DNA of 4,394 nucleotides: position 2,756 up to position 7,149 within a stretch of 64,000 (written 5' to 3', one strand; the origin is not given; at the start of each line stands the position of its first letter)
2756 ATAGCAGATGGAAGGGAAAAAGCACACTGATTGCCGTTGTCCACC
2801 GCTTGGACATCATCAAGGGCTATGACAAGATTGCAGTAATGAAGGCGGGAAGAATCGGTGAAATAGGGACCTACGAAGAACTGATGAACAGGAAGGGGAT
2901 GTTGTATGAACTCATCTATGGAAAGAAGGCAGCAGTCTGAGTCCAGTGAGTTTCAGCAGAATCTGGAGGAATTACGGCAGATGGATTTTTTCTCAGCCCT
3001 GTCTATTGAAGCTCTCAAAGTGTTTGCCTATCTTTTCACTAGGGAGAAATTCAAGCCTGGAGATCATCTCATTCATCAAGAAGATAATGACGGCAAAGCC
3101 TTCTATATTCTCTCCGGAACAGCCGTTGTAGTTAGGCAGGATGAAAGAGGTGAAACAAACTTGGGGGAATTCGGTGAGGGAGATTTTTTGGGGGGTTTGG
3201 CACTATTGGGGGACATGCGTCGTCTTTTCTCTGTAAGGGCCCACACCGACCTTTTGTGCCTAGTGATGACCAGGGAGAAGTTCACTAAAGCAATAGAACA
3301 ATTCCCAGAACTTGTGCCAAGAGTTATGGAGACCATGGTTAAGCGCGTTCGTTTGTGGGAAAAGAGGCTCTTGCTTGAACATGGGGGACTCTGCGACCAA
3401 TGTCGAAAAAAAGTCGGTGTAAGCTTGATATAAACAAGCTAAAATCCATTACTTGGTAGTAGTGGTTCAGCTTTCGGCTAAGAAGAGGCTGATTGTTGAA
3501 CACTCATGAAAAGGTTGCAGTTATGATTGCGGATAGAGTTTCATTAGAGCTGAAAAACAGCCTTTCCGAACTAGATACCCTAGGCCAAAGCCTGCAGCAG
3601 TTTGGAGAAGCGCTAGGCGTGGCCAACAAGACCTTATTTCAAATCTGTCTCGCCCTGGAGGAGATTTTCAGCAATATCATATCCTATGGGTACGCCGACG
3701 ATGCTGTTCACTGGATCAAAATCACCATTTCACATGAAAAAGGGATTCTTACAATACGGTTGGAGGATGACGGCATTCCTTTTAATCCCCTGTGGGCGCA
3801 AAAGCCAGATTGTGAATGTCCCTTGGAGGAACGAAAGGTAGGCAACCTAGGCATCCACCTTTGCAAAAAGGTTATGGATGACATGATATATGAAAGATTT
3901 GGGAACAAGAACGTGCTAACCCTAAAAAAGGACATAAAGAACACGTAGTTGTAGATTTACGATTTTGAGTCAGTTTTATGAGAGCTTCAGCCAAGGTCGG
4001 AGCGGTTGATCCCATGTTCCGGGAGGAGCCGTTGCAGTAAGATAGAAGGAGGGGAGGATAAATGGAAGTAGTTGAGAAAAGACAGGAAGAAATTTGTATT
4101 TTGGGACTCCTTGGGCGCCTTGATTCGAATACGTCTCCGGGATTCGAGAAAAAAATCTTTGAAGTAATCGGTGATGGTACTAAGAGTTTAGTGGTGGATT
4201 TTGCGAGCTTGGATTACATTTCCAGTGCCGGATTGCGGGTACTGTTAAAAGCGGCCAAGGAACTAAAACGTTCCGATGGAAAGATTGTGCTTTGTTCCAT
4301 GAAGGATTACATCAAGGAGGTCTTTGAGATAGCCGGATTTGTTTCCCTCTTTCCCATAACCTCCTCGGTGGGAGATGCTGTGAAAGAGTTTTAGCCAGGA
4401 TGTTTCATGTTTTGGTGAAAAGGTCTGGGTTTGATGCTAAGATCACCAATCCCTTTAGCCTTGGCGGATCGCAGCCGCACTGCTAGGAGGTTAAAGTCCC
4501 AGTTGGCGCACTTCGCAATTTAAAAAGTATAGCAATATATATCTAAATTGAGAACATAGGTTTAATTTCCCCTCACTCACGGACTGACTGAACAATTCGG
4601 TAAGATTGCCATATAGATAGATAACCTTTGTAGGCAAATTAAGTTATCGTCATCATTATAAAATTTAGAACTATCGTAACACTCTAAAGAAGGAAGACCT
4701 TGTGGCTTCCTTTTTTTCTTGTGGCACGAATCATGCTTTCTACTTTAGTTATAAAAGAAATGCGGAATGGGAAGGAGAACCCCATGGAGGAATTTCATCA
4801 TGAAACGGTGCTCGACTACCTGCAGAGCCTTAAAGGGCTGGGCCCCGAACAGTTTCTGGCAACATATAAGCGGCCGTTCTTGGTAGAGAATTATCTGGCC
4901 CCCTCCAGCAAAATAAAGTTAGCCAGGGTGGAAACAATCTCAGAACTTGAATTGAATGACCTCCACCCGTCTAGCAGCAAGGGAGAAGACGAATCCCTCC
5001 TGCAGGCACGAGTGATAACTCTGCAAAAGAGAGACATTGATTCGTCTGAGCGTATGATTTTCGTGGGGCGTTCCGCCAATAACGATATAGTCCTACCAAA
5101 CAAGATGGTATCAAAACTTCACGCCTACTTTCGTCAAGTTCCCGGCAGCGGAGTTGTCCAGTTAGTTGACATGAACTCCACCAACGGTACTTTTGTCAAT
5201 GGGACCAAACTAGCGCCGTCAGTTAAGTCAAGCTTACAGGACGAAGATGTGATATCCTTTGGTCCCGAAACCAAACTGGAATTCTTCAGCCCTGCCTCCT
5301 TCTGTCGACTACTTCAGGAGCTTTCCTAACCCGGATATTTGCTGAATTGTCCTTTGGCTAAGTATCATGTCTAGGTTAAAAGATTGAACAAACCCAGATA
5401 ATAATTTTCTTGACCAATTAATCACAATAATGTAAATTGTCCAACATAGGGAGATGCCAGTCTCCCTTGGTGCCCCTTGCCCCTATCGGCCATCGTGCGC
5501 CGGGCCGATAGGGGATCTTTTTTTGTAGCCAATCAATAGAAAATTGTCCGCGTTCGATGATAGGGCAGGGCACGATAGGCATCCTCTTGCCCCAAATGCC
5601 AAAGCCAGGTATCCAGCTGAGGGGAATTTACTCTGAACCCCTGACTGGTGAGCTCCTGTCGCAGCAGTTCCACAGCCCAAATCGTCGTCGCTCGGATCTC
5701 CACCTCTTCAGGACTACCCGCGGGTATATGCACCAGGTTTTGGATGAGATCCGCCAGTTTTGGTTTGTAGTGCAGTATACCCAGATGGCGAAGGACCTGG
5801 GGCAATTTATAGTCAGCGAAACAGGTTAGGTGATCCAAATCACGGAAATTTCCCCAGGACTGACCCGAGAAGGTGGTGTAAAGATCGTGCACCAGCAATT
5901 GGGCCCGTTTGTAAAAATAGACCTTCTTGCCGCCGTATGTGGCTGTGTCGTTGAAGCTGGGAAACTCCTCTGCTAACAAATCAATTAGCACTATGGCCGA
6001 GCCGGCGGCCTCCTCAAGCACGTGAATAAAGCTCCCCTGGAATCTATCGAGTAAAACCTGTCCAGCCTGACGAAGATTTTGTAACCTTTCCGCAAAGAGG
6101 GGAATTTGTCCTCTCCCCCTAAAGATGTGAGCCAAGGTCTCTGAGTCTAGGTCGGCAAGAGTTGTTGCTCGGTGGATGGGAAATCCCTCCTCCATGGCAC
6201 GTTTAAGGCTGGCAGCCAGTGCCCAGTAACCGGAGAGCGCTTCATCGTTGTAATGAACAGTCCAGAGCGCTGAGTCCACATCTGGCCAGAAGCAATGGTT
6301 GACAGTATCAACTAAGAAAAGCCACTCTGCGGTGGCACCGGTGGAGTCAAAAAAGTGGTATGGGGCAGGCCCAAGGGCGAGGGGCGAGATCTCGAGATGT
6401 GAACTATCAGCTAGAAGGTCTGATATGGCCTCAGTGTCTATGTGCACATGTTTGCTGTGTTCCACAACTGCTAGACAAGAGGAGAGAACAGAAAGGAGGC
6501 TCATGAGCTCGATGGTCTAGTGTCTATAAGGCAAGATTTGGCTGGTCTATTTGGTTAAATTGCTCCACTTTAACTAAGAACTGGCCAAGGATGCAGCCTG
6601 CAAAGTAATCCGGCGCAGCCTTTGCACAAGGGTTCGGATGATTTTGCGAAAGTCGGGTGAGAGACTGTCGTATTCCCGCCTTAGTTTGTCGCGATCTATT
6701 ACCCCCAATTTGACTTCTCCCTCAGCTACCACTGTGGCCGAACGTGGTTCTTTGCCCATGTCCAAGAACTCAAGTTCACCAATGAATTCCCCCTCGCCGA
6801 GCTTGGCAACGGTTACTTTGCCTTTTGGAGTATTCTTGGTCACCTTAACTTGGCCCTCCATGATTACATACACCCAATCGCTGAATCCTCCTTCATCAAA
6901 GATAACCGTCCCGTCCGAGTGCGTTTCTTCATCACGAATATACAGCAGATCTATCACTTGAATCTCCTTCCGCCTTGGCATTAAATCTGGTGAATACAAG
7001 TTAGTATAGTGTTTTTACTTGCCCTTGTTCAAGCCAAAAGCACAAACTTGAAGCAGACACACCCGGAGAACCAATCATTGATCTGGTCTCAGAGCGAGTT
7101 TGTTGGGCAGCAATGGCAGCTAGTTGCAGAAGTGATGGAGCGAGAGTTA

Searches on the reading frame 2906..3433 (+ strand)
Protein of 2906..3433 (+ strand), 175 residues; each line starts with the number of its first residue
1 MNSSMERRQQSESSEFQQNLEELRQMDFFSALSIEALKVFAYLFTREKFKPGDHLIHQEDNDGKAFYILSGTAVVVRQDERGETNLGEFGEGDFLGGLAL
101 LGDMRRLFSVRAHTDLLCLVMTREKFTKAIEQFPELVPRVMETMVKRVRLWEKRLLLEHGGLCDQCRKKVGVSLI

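Call 53: search_protein_families(library=pfam, proteins=[window:2906-3433:+], max_evalue=0.00001)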
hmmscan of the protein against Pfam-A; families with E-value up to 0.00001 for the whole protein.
window:2906-3433:+ (175 aa): 1 family
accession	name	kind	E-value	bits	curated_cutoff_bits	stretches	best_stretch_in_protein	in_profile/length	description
PF00027.35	cNMP_binding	-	1.5e-18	67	27.5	1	47-132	2-88/89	Cyclic nucleotide-binding domain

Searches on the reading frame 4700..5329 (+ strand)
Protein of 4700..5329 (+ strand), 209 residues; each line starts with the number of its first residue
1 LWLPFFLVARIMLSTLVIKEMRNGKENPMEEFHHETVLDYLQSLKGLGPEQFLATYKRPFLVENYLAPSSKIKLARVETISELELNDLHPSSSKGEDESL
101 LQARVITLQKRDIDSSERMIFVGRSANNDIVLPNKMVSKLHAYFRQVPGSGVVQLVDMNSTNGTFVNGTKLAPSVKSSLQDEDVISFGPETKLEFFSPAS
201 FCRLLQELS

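Call 53: search_protein_families(library=pfam, proteins=[window:4700-5329:+], max_evalue=0.00001)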
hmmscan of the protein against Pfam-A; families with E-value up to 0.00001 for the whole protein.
window:4700-5329:+ (209 aa): 2 families
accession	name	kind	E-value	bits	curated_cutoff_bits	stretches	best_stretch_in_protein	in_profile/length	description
PF00498.31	FHA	-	2.2e-18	66.9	20.7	1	121-188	2-67/67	FHA domain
PF16697.10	Yop-YscD_cpl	-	5.6e-09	36.6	33.2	1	117-189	16-85/94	Inner membrane component of T3SS, cytoplasmic domain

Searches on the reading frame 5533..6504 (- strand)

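Call 53: search_protein_families(library=pfam, proteins=[window:5533-6504:-], max_evalue=0.00001)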
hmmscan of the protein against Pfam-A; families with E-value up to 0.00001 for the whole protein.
window:5533-6504:- (323 aa): 1 family
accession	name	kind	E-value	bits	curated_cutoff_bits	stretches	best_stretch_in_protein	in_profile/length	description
PF10343.14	Q_salvage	-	1.9e-96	323.4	25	1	50-323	2-285/285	Queuosine salvage protein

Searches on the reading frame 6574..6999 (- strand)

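Call 53: search_protein_families(library=pfam, proteins=[window:6574-6999:-], max_evalue=0.00001)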
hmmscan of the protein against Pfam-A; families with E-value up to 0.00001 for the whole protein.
window:6574-6999:- (141 aa): 1 family
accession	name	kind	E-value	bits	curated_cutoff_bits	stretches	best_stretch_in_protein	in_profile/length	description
PF00027.35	cNMP_binding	-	1.4e-19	70.3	27.5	1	27-110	4-86/89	Cyclic nucleotide-binding domain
